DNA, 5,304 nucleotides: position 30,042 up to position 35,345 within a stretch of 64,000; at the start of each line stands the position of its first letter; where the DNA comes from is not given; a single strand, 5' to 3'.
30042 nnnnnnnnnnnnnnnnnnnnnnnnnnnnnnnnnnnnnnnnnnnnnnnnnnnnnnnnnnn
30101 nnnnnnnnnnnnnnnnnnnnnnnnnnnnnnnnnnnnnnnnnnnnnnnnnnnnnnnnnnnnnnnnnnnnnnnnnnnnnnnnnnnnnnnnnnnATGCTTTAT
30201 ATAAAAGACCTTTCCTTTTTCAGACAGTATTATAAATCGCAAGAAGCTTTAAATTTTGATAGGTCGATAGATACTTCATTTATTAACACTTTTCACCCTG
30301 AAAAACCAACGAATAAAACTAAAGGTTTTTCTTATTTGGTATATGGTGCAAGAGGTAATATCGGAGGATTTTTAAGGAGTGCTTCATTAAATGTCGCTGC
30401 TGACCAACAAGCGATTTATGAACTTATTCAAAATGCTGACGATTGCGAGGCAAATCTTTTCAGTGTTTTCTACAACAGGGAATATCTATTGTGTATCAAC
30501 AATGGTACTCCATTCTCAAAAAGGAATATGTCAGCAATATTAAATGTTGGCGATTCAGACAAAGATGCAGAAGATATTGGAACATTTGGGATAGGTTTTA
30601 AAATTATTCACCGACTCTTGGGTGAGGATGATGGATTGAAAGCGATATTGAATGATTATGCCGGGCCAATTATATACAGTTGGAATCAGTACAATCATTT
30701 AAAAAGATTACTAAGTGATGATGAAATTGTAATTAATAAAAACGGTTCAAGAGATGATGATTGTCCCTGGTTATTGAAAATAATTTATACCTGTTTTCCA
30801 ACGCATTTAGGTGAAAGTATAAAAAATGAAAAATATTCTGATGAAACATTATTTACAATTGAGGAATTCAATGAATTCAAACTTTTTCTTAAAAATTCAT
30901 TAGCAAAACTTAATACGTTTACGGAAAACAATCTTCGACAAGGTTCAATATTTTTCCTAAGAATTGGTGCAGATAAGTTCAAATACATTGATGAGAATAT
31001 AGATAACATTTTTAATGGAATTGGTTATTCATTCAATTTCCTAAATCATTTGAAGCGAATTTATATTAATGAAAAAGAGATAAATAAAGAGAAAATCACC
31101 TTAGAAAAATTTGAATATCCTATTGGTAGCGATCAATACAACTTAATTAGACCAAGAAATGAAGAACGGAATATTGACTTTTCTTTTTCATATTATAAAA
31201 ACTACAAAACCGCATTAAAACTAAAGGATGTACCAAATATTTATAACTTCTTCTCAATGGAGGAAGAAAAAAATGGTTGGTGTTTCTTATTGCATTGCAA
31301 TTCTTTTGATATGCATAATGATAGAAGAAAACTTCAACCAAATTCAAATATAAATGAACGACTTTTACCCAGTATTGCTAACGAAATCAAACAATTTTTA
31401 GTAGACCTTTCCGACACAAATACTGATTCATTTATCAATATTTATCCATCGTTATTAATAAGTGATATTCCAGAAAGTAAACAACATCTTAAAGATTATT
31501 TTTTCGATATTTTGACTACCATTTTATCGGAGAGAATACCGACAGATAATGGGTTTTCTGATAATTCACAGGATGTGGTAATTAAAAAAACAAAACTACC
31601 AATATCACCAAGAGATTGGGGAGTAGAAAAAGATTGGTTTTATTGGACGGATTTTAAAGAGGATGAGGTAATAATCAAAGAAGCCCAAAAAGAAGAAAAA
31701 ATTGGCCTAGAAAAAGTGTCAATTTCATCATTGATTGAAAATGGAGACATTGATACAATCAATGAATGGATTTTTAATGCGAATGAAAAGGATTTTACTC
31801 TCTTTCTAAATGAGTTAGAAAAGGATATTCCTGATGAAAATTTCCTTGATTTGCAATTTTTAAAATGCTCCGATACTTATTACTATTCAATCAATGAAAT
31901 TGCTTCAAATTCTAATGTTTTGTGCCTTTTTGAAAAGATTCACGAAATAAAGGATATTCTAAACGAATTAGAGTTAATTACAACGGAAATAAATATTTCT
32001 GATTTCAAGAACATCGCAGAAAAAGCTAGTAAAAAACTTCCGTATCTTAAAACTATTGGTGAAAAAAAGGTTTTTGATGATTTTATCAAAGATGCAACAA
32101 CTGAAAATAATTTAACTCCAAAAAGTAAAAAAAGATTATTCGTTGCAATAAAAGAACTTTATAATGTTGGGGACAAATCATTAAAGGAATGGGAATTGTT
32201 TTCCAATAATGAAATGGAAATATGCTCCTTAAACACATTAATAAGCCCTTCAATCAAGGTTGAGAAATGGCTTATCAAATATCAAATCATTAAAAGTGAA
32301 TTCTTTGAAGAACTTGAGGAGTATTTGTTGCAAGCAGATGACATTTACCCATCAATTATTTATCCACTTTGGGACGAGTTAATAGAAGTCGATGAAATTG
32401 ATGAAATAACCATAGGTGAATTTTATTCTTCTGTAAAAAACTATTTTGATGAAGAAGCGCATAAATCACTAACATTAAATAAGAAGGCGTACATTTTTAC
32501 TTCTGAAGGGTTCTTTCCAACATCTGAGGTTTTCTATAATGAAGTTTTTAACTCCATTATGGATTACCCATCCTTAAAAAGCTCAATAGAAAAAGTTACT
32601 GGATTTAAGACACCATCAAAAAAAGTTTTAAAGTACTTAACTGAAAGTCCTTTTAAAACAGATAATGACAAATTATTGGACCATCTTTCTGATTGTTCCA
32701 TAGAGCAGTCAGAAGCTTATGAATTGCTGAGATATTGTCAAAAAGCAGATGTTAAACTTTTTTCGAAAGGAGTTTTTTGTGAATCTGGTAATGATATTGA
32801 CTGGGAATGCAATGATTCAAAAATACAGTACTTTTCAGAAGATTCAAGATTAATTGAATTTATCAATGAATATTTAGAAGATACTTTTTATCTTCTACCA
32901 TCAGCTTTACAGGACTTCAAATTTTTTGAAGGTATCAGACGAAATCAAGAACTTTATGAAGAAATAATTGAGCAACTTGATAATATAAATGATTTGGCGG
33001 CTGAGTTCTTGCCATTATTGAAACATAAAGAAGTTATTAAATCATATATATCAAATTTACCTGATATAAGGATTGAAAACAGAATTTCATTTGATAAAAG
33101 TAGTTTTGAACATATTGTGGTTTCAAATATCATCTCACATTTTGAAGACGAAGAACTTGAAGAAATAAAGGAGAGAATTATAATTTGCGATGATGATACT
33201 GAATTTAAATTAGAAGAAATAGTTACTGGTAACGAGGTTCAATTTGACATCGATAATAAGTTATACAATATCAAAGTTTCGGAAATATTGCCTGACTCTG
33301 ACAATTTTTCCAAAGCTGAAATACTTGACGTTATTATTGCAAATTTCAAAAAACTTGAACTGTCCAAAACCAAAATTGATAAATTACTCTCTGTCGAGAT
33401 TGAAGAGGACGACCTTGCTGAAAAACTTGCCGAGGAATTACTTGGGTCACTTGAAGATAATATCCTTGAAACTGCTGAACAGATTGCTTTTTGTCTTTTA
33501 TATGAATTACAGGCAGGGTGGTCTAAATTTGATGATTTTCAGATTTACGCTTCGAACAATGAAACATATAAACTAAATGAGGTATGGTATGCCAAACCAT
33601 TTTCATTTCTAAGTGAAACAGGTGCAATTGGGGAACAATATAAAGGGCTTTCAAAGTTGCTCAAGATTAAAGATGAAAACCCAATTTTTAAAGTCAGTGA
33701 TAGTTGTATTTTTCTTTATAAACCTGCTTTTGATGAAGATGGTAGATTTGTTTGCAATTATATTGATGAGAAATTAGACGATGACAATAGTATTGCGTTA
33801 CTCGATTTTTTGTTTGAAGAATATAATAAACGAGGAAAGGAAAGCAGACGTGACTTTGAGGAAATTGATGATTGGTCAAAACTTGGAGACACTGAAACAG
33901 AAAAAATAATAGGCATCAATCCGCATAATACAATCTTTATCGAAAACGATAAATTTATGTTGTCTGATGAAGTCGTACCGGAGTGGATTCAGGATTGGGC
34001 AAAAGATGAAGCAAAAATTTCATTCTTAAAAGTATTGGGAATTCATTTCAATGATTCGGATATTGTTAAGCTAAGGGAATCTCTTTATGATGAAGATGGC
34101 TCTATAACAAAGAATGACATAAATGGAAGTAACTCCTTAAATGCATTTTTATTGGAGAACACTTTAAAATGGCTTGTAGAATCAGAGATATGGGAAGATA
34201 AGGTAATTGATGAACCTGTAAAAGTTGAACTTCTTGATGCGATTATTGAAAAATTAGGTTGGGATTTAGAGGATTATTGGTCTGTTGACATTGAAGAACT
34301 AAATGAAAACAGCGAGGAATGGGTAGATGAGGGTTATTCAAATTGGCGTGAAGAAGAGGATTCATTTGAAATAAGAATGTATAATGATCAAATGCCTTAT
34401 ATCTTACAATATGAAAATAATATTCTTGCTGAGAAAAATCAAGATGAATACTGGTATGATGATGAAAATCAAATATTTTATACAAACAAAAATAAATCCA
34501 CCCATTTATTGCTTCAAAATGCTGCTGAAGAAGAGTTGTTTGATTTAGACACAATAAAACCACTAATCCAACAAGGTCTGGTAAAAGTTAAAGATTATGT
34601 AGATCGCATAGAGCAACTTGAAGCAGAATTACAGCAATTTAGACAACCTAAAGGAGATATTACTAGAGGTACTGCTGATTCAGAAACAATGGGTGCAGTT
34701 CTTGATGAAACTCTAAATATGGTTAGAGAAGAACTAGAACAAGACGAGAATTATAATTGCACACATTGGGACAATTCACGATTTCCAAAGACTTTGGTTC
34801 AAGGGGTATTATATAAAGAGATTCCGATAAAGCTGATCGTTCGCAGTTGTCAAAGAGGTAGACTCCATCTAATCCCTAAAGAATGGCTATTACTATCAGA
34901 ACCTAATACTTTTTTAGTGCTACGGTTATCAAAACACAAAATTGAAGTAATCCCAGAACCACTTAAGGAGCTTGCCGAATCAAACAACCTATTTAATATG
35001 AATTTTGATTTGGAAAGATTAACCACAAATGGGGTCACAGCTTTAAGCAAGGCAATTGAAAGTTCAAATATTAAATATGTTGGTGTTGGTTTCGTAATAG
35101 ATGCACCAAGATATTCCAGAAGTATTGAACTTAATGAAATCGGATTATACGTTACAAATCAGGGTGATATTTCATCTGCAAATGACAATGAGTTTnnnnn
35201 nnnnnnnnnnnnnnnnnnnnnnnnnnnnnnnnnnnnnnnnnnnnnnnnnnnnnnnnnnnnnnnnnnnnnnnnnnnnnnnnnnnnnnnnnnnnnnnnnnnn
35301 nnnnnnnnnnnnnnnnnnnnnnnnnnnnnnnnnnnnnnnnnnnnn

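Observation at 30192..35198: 1668-aa sacsin/NO VEIN-like protein with a divergent ATP-lid region and a large uncharacterised middle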

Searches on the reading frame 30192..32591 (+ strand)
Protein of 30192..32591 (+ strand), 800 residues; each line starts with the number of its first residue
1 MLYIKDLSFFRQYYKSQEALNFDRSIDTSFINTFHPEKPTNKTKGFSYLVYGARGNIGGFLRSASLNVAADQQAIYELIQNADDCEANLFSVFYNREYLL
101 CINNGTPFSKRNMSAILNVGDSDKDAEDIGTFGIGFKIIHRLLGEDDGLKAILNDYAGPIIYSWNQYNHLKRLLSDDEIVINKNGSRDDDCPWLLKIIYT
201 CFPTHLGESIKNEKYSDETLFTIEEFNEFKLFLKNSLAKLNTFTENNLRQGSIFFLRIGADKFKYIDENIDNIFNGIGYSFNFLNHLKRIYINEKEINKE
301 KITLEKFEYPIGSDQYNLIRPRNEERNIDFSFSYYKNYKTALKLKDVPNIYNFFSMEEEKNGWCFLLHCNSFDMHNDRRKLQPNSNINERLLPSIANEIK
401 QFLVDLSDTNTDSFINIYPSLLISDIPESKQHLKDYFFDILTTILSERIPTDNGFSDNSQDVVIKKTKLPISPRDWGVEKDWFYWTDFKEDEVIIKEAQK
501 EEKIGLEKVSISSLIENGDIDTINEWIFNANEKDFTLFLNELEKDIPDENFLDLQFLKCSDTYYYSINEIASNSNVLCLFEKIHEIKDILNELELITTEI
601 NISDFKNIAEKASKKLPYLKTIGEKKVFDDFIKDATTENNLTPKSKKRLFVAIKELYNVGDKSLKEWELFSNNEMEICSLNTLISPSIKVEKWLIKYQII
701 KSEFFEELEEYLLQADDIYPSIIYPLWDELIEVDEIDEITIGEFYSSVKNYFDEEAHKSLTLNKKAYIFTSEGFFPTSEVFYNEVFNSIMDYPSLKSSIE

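Call 46: predict_structure(alignment_id=A2)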
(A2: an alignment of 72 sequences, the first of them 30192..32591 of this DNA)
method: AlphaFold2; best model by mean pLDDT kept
length: 800 residues; sequences in the alignment: 72
mean_pLDDT: 85.6   pTM: 0.71
mean pLDDT of the five models: 85.6, 85.3, 85.1, 82.1, 81.5
residues with pLDDT >= 90: 447; 70-90: 254; 50-70: 75; < 50: 24
segments of 3 or more residues with pLDDT < 50: 35-37, 66-70, 125-136, 144-147
pLDDT, mean of each block of 10 residues (from residue 1): 92 89 86 56 76 59 48 75 87 89 90 74 48 48 51 67 93 91 81 87 90 85 93 90 83 85 75 85 89 91 95 94 89 94 93 86 95 81 90 97 95 95 94 94 96 93 94 93 92 95 94 95 95 94 93 95 95 93 94 94 94 93 90 90 94 91 92 92 89 89 92 88 86 73 83 71 77 78 72 66
secondary structure, 60 per line:
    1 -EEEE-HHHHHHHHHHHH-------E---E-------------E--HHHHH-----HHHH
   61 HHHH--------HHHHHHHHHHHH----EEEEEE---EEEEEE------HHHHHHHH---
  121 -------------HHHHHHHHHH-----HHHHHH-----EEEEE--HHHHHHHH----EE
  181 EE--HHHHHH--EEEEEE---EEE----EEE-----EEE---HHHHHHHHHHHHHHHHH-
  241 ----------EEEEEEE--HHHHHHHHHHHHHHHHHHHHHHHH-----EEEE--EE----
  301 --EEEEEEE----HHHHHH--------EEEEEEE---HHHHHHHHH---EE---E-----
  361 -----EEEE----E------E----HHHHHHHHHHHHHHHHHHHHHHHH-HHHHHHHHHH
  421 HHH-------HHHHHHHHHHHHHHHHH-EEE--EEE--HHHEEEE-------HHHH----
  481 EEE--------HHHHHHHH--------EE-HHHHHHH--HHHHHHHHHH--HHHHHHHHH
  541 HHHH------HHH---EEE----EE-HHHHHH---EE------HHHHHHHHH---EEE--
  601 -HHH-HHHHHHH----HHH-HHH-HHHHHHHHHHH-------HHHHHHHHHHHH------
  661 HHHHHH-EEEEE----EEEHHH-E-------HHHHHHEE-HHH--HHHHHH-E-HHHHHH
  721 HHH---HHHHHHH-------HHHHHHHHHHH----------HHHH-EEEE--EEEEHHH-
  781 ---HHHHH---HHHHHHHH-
elements in order (helices of 4 or more, strands of 3 or more residues): E2-5 H7-18 H47-51 H57-64 H73-84 E89-94 E98-103 H110-117 H134-143 H149-154 E160-164 H167-174 E179-182 H185-190 E193-198 E202-204 E209-211 E217-219 H223-239 E251-257 H260-283 E289-292 E303-309 H314-319 E328-334 H338-346 E366-369 H386-409 H411-423 H431-447 E449-451 E454-456 E462-465 H473-476 E481-483 H492-499 H511-517 H520-529 H532-544 E557-559 H567-572 H584-592 E596-598 H606-612 H625-635 H643-654 H661-666 E668-672 E677-679 H692-697 H706-711 H715-723 H727-733 H741-751 H762-765 E767-770 E773-776 H784-788 H792-799

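Call 49: fold_search(model_id=the predicted structure, library=pdb)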
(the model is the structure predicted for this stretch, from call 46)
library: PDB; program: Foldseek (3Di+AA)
matches with E <= 10: 355; with E <= 0.001: 83
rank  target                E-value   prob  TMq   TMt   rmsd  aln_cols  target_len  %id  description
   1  7exp_A                5.5e-09  1.00  0.28  0.37  15.3       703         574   11  Crystal structure of zebrafish TRAP1 with AMPPNP and MitoQ (released 2022-01-05)
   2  7krj_A                6.1e-09  1.00  0.28  0.34  16.2       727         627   13  The GR-Maturation Complex: Glucocorticoid Receptor in complex with Hsp90 and co-chaperone p23 (released 2022-01-12)
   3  8gft_A                7.1e-09  1.00  0.27  0.32  16.2       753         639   12  Hsp90 provides platform for CRaf dephosphorylation by PP5 (released 2023-05-03)
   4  7exp_B                7.5e-09  1.00  0.27  0.34  15.5       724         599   11  Crystal structure of zebrafish TRAP1 with AMPPNP and MitoQ (released 2022-01-05)
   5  4ipe_B                1.6e-08  1.00  0.31  0.39  14.8       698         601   11  Crystal structure of mitochondrial Hsp90 (TRAP1) with AMPPNP (released 2014-01-22)
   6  8ffv_B                2.4e-08  1.00  0.28  0.33  16.1       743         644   13  Cryo-EM structure of the GR-Hsp90-FKBP52 complex (released 2023-11-01)
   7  5hph_A                2.6e-08  1.00  0.29  0.42   8.6       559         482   10  Structure of TRAP1 fragment (released 2016-08-10)
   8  8eob_A                2.6e-08  1.00  0.30  0.36  14.9       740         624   11  Cryo-EM structure of human HSP90B in the closed state (released 2023-01-25)
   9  6d14_B                3.1e-08  1.00  0.29  0.36  15.3       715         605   12  Zebrafish TRAP1 bound to AMPPNP and calcium in the asymmetric closed state (released 2018-04-25)
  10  8gae_A                3.6e-08  1.00  0.28  0.33  16.1       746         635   12  Hsp90 provides platform for CRaf dephosphorylation by PP5 (released 2023-04-26)
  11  4j0b_B                3.8e-08  1.00  0.30  0.37  15.0       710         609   10  Structure of mitochondrial Hsp90 (TRAP1) with ADP-BeF3 (released 2014-01-22)
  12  7y04_B                3.8e-08  1.00  0.27  0.32  15.2       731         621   11  Hsp90-AhR-p23 complex (released 2023-01-04)
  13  7zub_B                4.0e-08  1.00  0.27  0.33  16.0       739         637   12  Cryo-EM structure of the indirubin-bound Hsp90-XAP2-AHR complex (released 2022-11-23)
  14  7kcl_B                4.2e-08  1.00  0.30  0.37  15.0       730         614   10  Full-length human mitochondrial Hsp90 (TRAP1) in complex with SdhB in the presence of AMP-PNP (released 2021-10-13)
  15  7z37_AP1              4.2e-08  1.00  0.29  0.35  14.7       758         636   11  Structure of the RAF1-HSP90-CDC37 complex (RHC-II) (released 2022-09-14)
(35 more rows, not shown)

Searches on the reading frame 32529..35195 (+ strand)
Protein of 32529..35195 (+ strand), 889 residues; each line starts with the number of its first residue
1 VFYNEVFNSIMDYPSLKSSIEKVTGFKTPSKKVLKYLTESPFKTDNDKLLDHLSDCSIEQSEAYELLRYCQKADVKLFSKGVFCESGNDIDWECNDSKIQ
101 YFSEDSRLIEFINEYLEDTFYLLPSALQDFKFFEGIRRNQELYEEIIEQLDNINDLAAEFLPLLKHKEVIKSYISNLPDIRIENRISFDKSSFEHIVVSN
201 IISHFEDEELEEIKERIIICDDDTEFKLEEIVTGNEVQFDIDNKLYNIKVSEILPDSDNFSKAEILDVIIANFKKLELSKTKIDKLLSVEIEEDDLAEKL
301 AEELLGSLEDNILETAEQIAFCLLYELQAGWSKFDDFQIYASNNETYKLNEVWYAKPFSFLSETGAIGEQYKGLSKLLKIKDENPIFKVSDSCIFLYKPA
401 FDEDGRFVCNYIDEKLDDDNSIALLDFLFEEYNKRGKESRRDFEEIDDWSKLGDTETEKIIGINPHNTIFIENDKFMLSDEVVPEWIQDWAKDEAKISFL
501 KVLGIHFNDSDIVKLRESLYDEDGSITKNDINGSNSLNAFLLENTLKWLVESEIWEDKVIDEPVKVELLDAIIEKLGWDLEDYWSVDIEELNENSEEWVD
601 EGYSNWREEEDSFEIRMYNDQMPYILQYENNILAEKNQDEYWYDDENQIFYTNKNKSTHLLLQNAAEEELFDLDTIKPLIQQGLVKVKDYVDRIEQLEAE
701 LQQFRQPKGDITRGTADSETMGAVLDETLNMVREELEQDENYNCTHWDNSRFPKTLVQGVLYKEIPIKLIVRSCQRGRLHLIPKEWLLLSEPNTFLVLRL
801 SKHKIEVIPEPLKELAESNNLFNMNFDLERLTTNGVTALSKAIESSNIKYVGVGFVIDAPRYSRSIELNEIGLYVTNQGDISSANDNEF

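Call 48: predict_structure(alignment_id=A3)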
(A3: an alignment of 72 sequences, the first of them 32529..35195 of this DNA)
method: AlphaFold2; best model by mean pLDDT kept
length: 889 residues; sequences in the alignment: 72
mean_pLDDT: 83.3   pTM: 0.54
mean pLDDT of the five models: 83.3, 82.7, 81.9, 80.3, 80.3
residues with pLDDT >= 90: 408; 70-90: 332; 50-70: 101; < 50: 48
segments of 3 or more residues with pLDDT < 50: 685-689, 703-719, 857-863, 872-889
pLDDT, mean of each block of 10 residues (from residue 1): 93 95 95 90 91 95 95 93 91 94 94 93 94 92 90 82 89 87 85 88 89 88 82 74 88 75 81 86 78 73 89 95 94 93 95 93 92 94 91 92 84 92 93 72 78 89 94 89 93 92 93 93 84 93 95 87 93 94 92 91 83 90 93 93 92 89 86 79 52 57 41 41 75 87 87 80 89 70 72 84 81 68 56 62 59 51 50 47 38
secondary structure, 60 per line:
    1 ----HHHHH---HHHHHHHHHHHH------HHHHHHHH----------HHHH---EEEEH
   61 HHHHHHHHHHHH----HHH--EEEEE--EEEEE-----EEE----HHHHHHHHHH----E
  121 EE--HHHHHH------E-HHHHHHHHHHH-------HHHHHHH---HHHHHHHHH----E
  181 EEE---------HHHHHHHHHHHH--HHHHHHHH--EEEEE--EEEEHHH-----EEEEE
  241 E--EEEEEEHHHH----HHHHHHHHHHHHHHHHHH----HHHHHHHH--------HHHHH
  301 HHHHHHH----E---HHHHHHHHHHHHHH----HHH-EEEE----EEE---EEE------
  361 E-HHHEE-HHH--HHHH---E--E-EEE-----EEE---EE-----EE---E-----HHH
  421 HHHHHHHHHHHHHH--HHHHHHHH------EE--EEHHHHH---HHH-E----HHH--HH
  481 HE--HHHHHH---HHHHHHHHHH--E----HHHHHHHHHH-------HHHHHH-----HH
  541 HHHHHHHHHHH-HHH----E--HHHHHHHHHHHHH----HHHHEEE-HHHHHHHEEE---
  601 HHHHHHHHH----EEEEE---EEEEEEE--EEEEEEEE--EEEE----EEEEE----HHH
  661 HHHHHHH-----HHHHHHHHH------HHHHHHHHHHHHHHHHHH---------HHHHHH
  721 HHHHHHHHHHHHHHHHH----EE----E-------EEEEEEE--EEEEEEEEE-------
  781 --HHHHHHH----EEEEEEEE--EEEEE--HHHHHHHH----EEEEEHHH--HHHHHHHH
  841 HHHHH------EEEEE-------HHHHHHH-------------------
elements in order (helices of 4 or more, strands of 3 or more residues): H5-9 H13-24 H31-38 H49-52 E56-59 H60-72 E82-86 E89-93 E99-101 H106-115 E120-122 H125-130 H139-149 H157-163 H167-175 E180-183 H193-204 H207-214 E217-221 E224-227 E236-241 E244-249 H250-253 H258-275 H280-287 H296-307 H316-329 E338-341 E346-348 E352-354 H374-377 E386-388 E394-396 H418-434 H437-444 H457-461 H485-490 H494-503 H511-520 H528-533 H539-551 H563-575 H580-583 E584-586 H588-594 E595-597 H601-609 E614-618 E622-628 E631-638 E641-644 E649-653 H658-667 H673-681 H688-705 H715-737 E756-762 E765-773 H783-789 E794-801 E804-808 H811-818 E823-827 H833-845 E852-856 H864-870

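Call 51: fold_search(model_id=the predicted structure, library=pdb)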
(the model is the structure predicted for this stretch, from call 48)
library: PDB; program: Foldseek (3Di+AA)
matches with E <= 10: 188; with E <= 0.001: 0
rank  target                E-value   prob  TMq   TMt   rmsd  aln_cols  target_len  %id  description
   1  4ic1_D                8.9e-01  0.23  0.08  0.27  19.4       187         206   16  Crystal structure of SSO0001 (released 2013-01-16)
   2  4ic1_G                1.1e+00  0.25  0.08  0.28  19.5       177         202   16  Crystal structure of SSO0001 (released 2013-01-16)
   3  9nou_B                1.8e+00  0.14  0.06  0.10   8.2       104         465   14  Human sweet taste receptor (TAS1R2 + TAS1R3) VFT domains from the combined datasets (released 2025-05-14)
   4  5x2p_B                1.9e+00  0.09  0.06  0.10   7.4        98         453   17  Crystal structure of the medaka fish taste receptor T1r2a-T1r3 ligand binding domains in complex with L-glutamate (released 2017-05-24)
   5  5x2n_B                2.0e+00  0.09  0.06  0.10   7.4        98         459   18  Crystal structure of the medaka fish taste receptor T1r2a-T1r3 ligand binding domains in complex with L-alanine (released 2017-05-24)
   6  6ogy_I                2.2e+00  0.02  0.05  0.06  20.7       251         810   10  In situ structure of Rotavirus RNA-dependent RNA polymerase at duplex-open state (released 2019-05-22)
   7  4dwo                  2.4e+00  0.06  0.06  0.14  13.3       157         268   14  Crystal structure of a haloacid dehalogenase-like hydrolase (Target EFI-900331) from Bacteroides thetaiotaomicron with b (released 2012-03-28)
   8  5kh2_B                2.8e+00  0.12  0.05  0.16   9.3        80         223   24  Crystal Structure of Steptococcus pneumoniae Undecaprenyl pyrophosphate Synthase (UPPS) (released 2016-07-20)
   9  9oq4_B                2.8e+00  0.10  0.06  0.09   8.2        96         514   17  Structure of the human sweet receptor bound to advantame in the compact state, extracellular domain (released 2025-09-03)
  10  9xrl_r                2.8e+00  0.07  0.04  0.06  14.2       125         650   10  Structure of mouse cytoplasmic lattice (CPL) repeating unit (released 2026-03-18)
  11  4icq_A                3.2e+00  0.21  0.05  0.09   4.8        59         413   15  Structural basis for substrate recognition and reaction mechanism of bacterial aminopeptidase peps (released 2013-10-23)
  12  2e4u_A                3.4e+00  0.13  0.06  0.09   7.4        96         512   16  Crystal structure of the extracellular region of the group II metabotropic glutamate receptor complexed with L-glutama (released 2007-02-27)
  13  9ii2_B                3.4e+00  0.13  0.06  0.06   8.7        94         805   14  Cryo-EM Structure of the 2:2 Complex of mGlu3 and beta-arrestin1 (released 2025-03-05)
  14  5kh2_C                3.4e+00  0.11  0.05  0.16   9.9        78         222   22  Crystal Structure of Steptococcus pneumoniae Undecaprenyl pyrophosphate Synthase (UPPS) (released 2016-07-20)
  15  5i9f_A                3.6e+00  0.02  0.06  0.12  35.4       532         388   12  Crystal structure of designed pentatricopeptide repeat protein dPPR-U10 in complex with its target RNA U10 (released 2016-04-27)
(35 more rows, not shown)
